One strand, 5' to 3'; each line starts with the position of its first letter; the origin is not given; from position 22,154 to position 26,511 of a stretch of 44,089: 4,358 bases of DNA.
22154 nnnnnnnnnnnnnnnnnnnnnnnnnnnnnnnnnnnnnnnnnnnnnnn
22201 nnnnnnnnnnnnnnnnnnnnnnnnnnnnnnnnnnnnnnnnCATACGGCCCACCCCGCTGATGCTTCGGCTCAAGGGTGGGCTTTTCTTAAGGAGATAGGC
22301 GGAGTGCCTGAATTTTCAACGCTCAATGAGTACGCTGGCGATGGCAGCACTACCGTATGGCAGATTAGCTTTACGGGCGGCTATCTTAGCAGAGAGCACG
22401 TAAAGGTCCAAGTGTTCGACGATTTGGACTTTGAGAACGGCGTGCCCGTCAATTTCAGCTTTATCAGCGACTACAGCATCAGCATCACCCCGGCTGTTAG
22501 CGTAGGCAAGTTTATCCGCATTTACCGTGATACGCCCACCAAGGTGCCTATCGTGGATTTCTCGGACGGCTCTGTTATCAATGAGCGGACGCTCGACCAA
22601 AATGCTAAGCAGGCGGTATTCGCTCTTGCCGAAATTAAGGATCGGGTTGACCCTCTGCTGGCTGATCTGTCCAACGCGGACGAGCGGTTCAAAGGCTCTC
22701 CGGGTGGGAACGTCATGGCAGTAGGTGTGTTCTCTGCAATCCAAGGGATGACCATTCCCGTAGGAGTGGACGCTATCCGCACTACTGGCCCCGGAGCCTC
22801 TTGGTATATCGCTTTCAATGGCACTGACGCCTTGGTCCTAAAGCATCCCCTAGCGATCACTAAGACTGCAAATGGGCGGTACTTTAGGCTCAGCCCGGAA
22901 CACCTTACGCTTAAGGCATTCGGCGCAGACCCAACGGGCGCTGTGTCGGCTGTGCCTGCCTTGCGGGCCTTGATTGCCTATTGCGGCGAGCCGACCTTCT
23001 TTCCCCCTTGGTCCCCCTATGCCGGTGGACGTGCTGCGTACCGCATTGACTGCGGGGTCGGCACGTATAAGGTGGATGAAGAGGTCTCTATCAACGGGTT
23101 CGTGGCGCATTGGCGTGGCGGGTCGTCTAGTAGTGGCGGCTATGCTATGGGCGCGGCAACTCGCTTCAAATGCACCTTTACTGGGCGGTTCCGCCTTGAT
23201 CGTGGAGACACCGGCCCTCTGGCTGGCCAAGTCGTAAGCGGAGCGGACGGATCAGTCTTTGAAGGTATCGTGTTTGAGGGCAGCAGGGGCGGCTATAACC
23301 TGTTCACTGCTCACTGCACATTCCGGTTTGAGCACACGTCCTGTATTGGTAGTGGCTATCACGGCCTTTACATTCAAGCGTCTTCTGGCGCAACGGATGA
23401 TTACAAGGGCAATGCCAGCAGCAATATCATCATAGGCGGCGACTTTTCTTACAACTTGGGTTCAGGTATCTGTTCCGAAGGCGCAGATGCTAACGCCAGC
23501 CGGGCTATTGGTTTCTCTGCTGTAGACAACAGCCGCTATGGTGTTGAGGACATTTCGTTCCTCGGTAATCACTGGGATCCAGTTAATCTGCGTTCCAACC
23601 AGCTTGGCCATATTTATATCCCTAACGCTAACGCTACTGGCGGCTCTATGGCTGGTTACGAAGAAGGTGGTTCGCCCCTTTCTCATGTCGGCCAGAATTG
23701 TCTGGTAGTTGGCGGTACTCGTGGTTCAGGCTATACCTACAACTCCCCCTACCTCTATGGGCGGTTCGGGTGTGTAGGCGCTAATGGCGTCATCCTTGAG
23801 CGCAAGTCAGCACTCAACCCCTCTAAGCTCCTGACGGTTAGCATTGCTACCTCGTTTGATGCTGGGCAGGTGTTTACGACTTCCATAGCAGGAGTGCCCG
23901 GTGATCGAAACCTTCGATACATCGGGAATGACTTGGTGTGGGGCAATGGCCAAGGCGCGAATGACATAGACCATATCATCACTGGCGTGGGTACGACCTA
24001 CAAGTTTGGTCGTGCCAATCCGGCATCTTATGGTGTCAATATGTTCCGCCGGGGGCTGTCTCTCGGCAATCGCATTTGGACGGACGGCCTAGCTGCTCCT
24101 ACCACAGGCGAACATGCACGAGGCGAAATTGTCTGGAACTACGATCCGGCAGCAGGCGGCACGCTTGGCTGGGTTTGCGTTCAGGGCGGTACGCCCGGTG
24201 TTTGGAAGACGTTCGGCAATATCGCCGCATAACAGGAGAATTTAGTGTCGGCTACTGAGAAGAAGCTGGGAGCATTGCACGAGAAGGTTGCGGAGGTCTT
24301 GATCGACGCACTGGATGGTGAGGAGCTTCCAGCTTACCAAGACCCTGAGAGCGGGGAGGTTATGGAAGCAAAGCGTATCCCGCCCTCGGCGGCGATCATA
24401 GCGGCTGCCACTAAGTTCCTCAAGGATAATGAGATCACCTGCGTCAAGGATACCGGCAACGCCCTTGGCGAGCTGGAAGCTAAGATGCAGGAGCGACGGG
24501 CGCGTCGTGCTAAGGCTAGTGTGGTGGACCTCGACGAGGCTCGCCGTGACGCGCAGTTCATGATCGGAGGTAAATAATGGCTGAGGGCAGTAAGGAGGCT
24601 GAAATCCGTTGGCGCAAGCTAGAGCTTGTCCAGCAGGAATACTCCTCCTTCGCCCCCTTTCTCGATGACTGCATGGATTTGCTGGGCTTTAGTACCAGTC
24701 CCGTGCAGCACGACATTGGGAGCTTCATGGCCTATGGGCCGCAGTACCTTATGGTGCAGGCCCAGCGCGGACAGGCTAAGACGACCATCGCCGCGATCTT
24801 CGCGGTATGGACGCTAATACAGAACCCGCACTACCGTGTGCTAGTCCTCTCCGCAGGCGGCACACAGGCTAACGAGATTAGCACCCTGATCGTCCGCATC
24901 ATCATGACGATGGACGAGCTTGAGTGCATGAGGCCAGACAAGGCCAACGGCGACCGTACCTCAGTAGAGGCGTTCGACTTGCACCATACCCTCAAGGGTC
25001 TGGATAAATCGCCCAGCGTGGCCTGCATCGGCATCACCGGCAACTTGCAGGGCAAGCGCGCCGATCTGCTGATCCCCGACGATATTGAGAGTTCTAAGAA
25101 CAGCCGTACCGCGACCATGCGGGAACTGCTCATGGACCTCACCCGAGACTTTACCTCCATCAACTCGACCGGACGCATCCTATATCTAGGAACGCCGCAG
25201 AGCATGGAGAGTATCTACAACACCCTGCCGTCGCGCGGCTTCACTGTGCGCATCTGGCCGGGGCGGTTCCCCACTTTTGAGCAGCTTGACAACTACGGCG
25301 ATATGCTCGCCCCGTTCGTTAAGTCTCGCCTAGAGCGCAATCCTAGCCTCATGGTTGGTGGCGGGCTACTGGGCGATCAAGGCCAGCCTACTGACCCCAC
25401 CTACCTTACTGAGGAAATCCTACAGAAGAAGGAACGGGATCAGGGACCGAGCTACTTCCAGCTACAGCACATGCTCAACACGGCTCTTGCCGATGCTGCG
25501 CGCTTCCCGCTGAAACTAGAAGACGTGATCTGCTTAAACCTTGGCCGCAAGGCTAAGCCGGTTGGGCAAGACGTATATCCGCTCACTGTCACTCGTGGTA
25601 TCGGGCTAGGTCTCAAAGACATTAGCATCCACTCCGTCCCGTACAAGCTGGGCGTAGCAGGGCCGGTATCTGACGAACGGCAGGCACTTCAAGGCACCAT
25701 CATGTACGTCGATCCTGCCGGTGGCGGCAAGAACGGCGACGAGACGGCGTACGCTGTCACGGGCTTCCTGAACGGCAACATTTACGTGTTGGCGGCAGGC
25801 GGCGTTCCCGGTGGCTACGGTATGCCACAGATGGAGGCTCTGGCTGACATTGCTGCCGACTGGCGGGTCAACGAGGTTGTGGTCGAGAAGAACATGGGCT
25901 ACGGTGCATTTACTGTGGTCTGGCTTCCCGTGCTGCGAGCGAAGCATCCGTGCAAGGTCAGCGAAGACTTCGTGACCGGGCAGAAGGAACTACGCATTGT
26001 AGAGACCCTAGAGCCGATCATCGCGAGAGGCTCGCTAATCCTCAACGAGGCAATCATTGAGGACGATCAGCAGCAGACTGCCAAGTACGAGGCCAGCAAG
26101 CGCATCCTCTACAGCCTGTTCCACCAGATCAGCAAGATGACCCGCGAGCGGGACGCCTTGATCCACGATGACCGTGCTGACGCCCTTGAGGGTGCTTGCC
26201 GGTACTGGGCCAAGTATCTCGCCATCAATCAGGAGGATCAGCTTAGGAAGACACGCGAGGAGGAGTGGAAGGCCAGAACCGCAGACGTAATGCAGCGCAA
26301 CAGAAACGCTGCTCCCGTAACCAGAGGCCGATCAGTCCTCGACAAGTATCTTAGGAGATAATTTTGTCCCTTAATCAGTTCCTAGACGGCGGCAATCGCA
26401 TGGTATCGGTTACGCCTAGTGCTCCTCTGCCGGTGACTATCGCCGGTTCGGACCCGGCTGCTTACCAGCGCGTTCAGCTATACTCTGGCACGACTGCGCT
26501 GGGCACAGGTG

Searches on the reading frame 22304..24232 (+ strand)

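Call 8: search_protein_families(library=phrogs, proteins=[window:22304-24232:+])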
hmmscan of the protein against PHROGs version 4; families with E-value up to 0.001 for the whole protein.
window:22304-24232:+ (642 aa): 21 families
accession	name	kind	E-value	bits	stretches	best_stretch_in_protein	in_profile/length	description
phrog_13173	-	tail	3.1e-35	122.8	1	4-119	7-120/674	tail fiber protein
phrog_13481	-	tail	4.8e-34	119.3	1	6-121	21-141/596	tail fiber protein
phrog_25042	-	tail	7.2e-29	101.7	1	5-123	20-138/632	tail fiber protein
phrog_27959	-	tail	3.4e-19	69.6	1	4-125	17-131/779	tail fiber protein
phrog_2710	-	tail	1.1e-18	68.1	1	6-105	11-111/781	tail fiber protein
phrog_6256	-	tail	1.7e-14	54.8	1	6-115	7-117/686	tail fiber protein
phrog_21412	-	tail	7.2e-14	51.5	1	6-114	268-376/1452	tail fiber protein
phrog_21471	-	unknown function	2.5e-13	50.6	1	579-642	564-626/626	-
phrog_26630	-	tail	5.4e-12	46.1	1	11-113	9-113/506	tail fiber protein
phrog_13980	-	tail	1.7e-10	41.3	1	4-106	5-108/756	tail fiber protein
phrog_8460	-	tail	1.2e-09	38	1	7-116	6-106/780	tail fiber protein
phrog_6953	-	tail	1.7e-07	31.9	1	12-110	13-103/251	tail fiber protein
phrog_32829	-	tail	1.5e-06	27.6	1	6-108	5-116/840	tail fiber protein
phrog_11393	-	tail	2.3e-06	27.6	1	6-130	3-123/538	tail fiber protein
phrog_33642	-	tail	1.3e-05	24.8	1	59-114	73-127/675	tail fiber assembly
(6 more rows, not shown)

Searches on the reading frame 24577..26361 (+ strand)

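Call 8: search_protein_families(library=phrogs, proteins=[window:24577-26361:+])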
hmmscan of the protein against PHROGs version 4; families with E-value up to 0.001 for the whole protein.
window:24577-26361:+ (594 aa): 5 families
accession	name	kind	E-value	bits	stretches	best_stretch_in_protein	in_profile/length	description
phrog_17672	-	head and packaging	8.2e-124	414.5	1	5-382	8-389/395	terminase large subunit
phrog_38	-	head and packaging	8.4e-118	396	1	5-575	254-743/760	terminase large subunit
phrog_15524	-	head and packaging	6e-60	203.8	1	373-573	4-202/249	terminase large subunit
phrog_4758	-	head and packaging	2e-15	57.8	1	55-208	57-208/243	terminase large subunit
phrog_5989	-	head and packaging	0.00042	20.5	1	54-110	155-211/347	terminase large subunit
